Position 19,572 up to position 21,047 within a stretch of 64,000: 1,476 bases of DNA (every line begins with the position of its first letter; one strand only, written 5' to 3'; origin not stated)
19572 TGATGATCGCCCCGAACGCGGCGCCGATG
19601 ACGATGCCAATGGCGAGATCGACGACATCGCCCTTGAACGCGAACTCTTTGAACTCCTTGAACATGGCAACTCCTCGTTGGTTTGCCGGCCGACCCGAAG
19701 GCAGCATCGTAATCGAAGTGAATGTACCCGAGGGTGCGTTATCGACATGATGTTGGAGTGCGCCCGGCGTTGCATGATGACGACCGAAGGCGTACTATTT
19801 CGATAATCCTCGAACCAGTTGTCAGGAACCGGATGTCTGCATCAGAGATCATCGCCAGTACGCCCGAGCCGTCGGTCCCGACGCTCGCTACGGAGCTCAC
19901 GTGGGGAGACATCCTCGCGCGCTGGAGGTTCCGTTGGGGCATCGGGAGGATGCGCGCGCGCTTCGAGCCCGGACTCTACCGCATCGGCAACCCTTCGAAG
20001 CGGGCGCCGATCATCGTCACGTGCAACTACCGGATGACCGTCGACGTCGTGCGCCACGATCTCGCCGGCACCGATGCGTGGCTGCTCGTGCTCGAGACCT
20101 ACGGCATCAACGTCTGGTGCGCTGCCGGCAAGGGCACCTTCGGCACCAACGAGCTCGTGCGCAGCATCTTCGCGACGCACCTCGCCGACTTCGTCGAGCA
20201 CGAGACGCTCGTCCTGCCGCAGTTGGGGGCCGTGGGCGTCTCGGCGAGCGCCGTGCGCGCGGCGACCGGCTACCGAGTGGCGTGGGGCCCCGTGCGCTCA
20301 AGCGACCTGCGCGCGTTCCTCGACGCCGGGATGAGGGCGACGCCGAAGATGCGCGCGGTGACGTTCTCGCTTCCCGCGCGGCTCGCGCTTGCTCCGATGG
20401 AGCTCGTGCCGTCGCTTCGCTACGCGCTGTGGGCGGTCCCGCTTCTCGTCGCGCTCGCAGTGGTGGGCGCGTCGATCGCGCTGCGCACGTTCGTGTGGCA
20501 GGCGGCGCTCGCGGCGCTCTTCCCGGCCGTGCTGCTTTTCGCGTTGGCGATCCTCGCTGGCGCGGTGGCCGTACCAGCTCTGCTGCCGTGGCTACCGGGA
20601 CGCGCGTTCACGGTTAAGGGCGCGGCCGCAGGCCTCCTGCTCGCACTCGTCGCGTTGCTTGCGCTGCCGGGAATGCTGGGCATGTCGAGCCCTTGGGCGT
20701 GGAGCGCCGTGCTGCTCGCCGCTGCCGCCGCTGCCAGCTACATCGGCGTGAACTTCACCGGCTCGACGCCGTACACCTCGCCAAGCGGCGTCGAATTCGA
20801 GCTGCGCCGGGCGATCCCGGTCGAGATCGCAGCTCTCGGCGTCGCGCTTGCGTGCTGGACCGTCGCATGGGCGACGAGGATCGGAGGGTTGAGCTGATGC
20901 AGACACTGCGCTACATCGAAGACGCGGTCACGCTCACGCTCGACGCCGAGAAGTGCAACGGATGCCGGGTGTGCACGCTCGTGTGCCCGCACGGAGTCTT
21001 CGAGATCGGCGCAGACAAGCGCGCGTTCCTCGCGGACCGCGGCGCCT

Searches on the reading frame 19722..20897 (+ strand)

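Call 16: search_protein_families(library=ncbifam, max_evalue=0.00001, proteins=[window:19722-20897:+])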
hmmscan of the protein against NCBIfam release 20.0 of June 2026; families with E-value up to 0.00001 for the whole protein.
window:19722-20897:+ (391 aa): 3 families
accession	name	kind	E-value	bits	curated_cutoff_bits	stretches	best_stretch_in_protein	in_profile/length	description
NF040863.1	HgcA_corrinoid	equivalog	1.5e-114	382.6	275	1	52-382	1-322/325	mercury methylation corrinoid protein HgcA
NF043039.1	HgcAB_like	equivalog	5.6e-61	207.1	285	1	79-353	14-280/350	HgcAB-like fusion protein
NF003195.0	PRK04165.1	equivalog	1.5e-18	67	306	1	81-202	324-445/450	acetyl-CoA decarbonylase/synthase complex subunit gamma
